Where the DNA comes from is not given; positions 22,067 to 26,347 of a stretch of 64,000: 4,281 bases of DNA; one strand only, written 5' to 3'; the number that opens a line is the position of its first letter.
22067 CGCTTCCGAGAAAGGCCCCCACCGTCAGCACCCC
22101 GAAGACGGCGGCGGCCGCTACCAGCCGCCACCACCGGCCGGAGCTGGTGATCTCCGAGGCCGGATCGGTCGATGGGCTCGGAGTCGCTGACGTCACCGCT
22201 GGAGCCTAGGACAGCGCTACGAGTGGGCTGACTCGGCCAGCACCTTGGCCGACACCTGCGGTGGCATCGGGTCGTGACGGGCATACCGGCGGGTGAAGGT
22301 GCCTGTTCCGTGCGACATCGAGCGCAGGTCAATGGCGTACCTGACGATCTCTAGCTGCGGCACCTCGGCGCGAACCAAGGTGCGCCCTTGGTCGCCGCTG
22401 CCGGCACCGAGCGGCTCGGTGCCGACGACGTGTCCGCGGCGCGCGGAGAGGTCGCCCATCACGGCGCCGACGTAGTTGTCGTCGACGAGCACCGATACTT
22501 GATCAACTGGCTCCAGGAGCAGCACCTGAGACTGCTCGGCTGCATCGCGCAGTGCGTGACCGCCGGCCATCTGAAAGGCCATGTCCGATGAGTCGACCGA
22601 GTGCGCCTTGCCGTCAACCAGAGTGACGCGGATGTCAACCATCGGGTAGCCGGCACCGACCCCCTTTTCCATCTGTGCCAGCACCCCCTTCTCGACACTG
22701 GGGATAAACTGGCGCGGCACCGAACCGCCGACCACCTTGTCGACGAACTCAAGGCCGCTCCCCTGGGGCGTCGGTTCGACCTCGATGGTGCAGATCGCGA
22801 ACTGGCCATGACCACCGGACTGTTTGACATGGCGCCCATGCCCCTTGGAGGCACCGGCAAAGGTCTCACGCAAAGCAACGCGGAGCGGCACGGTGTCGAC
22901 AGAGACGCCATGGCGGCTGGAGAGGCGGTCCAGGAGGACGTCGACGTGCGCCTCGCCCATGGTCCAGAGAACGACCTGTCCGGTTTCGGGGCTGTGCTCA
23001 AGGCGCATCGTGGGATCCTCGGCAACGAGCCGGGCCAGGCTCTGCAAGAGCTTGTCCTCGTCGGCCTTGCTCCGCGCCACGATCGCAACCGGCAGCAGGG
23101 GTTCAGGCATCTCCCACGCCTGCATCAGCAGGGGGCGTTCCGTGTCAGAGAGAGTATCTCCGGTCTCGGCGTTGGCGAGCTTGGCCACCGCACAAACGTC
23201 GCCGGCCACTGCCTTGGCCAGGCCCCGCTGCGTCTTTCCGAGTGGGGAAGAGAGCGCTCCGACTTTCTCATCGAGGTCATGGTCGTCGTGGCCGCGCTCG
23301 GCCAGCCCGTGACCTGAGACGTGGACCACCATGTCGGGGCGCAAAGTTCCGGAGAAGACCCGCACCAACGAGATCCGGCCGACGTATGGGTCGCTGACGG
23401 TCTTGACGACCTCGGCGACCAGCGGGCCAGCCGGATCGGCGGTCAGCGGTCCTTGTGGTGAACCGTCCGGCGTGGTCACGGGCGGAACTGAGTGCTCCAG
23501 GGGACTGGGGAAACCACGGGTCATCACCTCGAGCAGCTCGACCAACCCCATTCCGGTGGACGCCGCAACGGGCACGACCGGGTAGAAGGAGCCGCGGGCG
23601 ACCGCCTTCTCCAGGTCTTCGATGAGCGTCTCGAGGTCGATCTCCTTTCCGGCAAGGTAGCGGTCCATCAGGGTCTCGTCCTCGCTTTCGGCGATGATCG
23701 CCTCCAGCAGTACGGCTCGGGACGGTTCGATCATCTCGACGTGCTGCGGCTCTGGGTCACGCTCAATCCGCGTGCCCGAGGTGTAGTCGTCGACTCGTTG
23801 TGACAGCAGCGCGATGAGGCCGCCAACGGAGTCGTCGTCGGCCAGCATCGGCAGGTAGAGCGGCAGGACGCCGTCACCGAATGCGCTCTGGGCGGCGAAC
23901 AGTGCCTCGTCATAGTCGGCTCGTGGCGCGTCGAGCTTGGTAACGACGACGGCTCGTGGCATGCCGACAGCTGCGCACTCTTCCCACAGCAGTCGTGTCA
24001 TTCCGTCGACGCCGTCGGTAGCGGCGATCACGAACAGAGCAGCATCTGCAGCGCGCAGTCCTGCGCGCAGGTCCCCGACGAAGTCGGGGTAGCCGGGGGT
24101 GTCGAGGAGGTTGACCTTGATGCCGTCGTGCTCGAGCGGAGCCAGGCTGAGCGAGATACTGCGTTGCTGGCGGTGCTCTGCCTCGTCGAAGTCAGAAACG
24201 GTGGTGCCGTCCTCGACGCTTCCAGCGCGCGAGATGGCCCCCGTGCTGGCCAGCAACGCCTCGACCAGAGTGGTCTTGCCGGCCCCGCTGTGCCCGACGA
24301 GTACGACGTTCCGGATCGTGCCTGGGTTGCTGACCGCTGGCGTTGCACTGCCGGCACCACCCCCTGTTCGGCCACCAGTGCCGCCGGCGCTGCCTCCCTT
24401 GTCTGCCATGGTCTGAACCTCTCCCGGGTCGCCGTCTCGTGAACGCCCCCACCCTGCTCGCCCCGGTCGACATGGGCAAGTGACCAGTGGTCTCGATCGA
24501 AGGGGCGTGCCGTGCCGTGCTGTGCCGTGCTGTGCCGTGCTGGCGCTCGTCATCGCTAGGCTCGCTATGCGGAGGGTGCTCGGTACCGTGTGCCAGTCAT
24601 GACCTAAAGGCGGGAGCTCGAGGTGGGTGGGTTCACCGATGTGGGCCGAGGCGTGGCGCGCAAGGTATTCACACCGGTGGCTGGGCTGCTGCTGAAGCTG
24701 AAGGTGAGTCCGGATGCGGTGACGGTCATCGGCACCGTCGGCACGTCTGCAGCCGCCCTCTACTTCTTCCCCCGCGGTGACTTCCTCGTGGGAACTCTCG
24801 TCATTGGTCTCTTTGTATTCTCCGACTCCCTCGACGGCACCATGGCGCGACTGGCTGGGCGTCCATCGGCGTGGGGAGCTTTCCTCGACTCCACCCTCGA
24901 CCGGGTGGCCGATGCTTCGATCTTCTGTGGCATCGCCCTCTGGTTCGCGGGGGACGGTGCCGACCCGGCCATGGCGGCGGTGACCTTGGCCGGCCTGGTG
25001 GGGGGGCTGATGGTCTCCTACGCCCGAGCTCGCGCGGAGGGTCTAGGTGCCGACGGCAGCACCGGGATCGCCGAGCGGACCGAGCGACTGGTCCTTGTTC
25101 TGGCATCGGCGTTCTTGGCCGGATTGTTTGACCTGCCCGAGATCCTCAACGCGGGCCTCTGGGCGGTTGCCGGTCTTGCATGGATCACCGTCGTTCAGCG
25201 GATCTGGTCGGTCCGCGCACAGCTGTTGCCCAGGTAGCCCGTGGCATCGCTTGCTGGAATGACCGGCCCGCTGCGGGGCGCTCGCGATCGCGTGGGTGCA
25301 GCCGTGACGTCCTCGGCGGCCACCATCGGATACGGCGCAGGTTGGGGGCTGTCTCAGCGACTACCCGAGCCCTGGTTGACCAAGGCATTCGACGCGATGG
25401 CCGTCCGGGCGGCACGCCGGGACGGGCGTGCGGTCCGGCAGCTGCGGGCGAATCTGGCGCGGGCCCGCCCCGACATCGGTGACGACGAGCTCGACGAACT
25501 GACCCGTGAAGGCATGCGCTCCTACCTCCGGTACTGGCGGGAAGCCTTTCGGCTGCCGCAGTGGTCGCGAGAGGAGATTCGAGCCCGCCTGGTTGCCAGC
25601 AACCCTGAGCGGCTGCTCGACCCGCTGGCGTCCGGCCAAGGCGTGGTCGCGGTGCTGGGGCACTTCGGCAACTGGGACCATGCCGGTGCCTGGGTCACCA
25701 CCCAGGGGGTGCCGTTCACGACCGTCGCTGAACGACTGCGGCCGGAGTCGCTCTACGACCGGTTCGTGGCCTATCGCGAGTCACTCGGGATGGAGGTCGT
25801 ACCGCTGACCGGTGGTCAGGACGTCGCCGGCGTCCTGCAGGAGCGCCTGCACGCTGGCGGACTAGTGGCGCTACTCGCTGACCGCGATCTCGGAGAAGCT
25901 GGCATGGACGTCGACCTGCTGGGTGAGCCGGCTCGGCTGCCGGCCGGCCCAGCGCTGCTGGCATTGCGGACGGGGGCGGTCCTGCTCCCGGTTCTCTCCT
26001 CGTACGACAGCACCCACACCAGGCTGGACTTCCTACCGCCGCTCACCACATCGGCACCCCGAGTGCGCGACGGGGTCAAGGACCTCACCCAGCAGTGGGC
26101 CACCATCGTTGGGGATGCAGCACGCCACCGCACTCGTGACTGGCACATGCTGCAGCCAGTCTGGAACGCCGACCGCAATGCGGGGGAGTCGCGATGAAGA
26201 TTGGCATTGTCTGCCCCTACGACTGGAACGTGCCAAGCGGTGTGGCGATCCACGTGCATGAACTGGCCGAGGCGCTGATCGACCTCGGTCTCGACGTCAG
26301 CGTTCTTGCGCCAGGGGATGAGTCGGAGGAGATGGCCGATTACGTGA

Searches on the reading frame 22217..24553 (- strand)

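Call 5: search_protein_families(library=pfam, proteins=[window:22217-24553:-], max_evalue=0.01)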
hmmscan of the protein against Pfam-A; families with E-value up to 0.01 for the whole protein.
window:22217-24553:- (778 aa): 15 families
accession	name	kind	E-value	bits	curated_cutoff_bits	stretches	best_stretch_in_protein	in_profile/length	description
PF03764.24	EFG_IV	-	2.2e-40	137.6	24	1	558-675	2-120/121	Elongation factor G, domain IV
PF00009.33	GTP_EFTU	-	2.5e-39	135.3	26.5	1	79-349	2-187/188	Elongation factor Tu GTP binding domain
PF14492.12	EFG_III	-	6.9e-24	84.1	27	1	482-554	1-73/75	Elongation Factor G, domain III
PF00679.30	EFG_C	-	1.2e-19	70.5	27.9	1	679-768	2-86/89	Elongation factor G C-terminus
PF22042.2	EF-G_D2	-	7.4e-11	42.4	27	1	380-470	4-83/84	Elongation factor G domain 2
PF03144.31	GTP_EFTU_D2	-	6.2e-10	39.8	30.3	1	392-468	1-72/73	Elongation factor Tu domain 2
PF01926.29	MMR_HSR1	-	1.3e-06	28.9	21.9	1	82-204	1-111/113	50S ribosome-binding GTPase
PF00735.24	Septin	-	3.8e-06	26.8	26.2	1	82-159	6-76/280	Septin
PF13191.12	AAA_16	-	9.1e-05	23.5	32.6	1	78-103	22-48/167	AAA ATPase domain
PF00005.33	ABC_tran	-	0.00011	23.2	25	1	82-129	13-58/137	ABC transporter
PF03193.22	RsgA_GTPase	-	0.0013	19.1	30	1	81-109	107-139/174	RsgA GTPase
PF13476.12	AAA_23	-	0.0047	18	27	1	84-125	23-66/201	AAA domain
PF13671.12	AAA_33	-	0.0057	17.4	27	0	83-106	2-25/143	AAA domain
PF13401.12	AAA_22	-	0.0085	16.8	27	0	82-104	7-29/130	AAA domain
PF13555.12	AAA_29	-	0.0089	16.2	27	0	82-101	24-43/61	P-loop containing region of AAA domain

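Call 6: search_protein_families(library=ncbifam, proteins=[window:22217-24553:-], max_evalue=0.01)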
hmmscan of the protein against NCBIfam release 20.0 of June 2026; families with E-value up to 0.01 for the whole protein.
window:22217-24553:- (778 aa): 34 families (the best 25 are shown)
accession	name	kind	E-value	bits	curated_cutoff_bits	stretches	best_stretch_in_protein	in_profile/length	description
NF009377.1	PRK12740.1-1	equivalog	0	1210.2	890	1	70-771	3-698/700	elongation factor G-like protein EF-G2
NF009381.0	PRK12740.1-5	subfamily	6.2e-220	732.2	583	1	76-776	5-686/692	elongation factor G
NF009891.0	PRK13351.1-1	equivalog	5.3e-175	583.8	597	1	78-775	7-677/681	elongation factor G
NF009379.0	PRK12740.1-3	equivalog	1.2e-147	493.4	513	1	79-775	7-670/674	elongation factor G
TIGR00484.1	EF-G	equivalog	9.1e-139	463.7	659.4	1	80-774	10-688/691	elongation factor G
NF058620.1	EFG2_Bacteroid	exception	7.9e-119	398.1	1000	2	78-598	7-511/717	elongation factor G2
NF012153.1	tet_protect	equivalog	5.8e-77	259.3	775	1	82-757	2-611/614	tetracycline resistance ribosomal protection protein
NF000120.3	47473_otr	exception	1.2e-55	189.3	900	1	82-753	4-606/608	tetracycline resistance ribosomal protection protein Otr(A)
TIGR00490.1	aEF-2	equivalog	5.5e-54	183.4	738.45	3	368-594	280-493/720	elongation factor EF-2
NF033148.1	tet_protect_M_W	exception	6.5e-47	160.2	1100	2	80-213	3-136/639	TetM/TetW/TetO/TetS family tetracycline resistance ribosomal protection protein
TIGR01394.1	TypA_BipA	equivalog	1.3e-42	145.8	757.3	3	80-217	1-136/594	translational GTPase TypA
NF009892.0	PRK13351.1-3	equivalog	2.5e-38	131.9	640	3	80-226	3-154/623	elongation factor G-like protein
NF012155.1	tet_protect_M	exception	3.1e-36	124.8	1420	2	80-212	3-135/639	tetracycline resistance ribosomal protection protein Tet(M)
NF001964.0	PRK00741.1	equivalog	3.4e-35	121.5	473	1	81-559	13-467/529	peptide chain release factor 3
NF012154.0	tet_protect_Q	exception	1.8e-31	109.2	1425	2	80-212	3-135/638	tetracycline resistance ribosomal protection protein Tet(Q)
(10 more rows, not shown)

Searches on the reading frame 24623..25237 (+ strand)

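Call 57: search_protein_families(library=pfam, proteins=[window:24623-25237:+], max_evalue=0.0001)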
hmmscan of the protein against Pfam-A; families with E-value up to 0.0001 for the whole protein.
window:24623-25237:+ (204 aa): 1 family
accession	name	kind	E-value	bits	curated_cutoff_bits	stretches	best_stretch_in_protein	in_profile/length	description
PF01066.26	CDP-OH_P_transf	-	3.4e-12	47.5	22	1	29-181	3-138/152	CDP-alcohol phosphatidyltransferase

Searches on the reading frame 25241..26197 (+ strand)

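Call 57: search_protein_families(library=pfam, proteins=[window:25241-26197:+], max_evalue=0.0001)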
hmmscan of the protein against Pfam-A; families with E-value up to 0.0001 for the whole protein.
window:25241-26197:+ (318 aa): 1 family
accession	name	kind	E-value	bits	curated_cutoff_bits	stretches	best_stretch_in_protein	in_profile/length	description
PF03279.18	Lip_A_acyltrans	-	1.9e-49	168.9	22.3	1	33-308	21-293/295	Bacterial lipid A biosynthesis acyltransferase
